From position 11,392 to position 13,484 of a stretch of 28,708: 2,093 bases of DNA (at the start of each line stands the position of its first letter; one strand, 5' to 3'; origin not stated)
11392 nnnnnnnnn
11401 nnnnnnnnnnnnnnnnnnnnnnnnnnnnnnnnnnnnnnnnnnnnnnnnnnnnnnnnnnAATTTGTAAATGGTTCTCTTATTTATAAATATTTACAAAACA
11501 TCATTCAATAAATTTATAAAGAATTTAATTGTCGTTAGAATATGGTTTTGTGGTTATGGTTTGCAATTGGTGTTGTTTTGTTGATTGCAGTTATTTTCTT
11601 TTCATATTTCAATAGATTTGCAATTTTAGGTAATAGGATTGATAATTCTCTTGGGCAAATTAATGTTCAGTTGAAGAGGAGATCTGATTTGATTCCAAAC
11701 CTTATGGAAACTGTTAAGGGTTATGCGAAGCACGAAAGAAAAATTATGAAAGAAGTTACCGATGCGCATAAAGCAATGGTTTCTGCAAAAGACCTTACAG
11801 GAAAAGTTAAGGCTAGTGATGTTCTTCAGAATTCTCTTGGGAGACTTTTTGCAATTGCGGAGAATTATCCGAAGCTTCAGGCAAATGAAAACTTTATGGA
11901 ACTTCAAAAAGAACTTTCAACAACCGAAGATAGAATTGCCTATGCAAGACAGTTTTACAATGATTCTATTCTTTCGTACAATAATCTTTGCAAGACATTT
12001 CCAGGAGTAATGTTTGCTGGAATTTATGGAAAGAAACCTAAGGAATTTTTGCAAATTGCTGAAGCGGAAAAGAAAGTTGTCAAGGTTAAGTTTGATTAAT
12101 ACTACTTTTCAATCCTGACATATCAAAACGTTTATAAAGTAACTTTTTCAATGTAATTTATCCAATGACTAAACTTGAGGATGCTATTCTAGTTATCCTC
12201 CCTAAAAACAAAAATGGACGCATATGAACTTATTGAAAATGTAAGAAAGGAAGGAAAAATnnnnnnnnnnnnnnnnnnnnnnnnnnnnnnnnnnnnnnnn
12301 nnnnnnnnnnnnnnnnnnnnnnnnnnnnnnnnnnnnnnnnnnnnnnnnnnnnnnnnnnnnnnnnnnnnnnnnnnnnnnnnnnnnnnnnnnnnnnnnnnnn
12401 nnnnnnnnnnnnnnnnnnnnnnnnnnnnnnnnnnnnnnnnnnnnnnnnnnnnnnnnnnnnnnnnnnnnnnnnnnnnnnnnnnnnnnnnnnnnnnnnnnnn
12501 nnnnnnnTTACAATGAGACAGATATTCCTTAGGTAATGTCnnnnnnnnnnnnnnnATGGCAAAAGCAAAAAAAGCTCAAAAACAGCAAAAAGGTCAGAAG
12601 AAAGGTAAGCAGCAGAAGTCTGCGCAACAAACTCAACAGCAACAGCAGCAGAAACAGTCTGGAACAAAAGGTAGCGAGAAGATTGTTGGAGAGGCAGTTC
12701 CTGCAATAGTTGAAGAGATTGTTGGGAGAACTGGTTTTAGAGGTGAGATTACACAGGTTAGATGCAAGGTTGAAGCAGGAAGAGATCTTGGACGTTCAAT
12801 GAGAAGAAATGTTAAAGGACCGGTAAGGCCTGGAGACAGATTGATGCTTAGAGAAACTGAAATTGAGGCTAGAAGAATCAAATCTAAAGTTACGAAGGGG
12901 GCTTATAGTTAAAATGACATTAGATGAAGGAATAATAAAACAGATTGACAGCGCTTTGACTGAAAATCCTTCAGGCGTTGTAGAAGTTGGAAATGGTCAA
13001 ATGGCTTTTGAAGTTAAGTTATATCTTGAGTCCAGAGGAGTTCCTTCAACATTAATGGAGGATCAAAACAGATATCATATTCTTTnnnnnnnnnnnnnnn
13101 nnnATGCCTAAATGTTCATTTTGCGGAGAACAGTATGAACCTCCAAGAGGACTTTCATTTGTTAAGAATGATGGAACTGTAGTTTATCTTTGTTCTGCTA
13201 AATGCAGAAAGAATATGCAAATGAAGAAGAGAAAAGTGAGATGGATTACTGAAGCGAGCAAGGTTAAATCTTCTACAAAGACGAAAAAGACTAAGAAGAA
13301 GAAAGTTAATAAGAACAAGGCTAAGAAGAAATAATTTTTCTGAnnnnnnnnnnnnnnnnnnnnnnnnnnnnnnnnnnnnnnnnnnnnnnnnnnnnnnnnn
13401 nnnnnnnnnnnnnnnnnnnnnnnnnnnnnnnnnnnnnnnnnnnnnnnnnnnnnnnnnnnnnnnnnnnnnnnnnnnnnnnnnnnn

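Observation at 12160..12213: L7Ae K-loop in the rpl7ae leader competes with an alternative hairpin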

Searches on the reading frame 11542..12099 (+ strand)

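Call 6: search_protein_families(library=pfam, proteins=[window:11542-12099:+], max_evalue=0.01)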
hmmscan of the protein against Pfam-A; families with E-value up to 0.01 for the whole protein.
window:11542-12099:+ (185 aa): 2 families
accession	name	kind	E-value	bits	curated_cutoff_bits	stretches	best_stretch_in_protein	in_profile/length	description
PF04011.17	LemA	-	1.2e-54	184.6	26.2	1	38-184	3-149/149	LemA family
PF25474.1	TPR_TmcB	-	0.0025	18.2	27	1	23-87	56-120/125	TmcB, TPR repeats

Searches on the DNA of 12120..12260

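Call 33: search_rna_families(source=window, start=12120, end=12260, threshold=evalue, max_evalue=10)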
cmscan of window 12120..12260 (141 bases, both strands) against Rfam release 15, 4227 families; matches with E-value up to 10: 3.
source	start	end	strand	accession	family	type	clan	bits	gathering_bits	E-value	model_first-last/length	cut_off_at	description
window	12241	12258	+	RF01360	CRISPR-DR47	Gene; CRISPR;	-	13.6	39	3.4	1-37/37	no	CRISPR RNA direct repeat element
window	12120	12260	+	RF02546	LSU_trypano_mito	Gene; rRNA;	CL00112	13.5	60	0.42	1-168/561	3'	Trypanosomatid mitochondrial large subunit ribosomal RNA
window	12213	12260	+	RF02183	ST7-OT3_1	Gene; lncRNA;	-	13.5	50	4.7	1-48/79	3'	ST7 overlapping transcript 3 conserved region 1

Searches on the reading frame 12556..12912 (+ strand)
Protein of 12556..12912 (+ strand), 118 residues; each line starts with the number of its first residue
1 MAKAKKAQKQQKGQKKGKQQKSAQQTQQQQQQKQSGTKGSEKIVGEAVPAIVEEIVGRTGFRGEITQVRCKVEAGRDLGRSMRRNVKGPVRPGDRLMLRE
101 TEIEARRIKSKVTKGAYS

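Call 6: search_protein_families(library=pfam, proteins=[window:12556-12912:+], max_evalue=0.01)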
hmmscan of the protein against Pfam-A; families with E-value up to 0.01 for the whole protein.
window:12556-12912:+ (118 aa): 1 family
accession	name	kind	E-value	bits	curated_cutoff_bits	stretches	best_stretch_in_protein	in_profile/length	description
PF01200.24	Ribosomal_S28e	-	3.5e-26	91.4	25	1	46-108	2-64/64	Ribosomal protein S28e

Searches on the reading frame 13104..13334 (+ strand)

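Call 6: search_protein_families(library=pfam, proteins=[window:13104-13334:+], max_evalue=0.01)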
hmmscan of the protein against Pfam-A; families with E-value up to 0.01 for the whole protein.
window:13104-13334:+ (76 aa): 2 families
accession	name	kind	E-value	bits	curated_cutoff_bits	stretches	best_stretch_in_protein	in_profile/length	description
PF01246.26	Ribosomal_L24e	-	3.9e-11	43.5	27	1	3-58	5-62/66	Ribosomal protein L24e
PF06467.20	zf-FCS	-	0.0081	16.4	22.4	0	3-36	6-37/39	MYM-type Zinc finger with FCS sequence motif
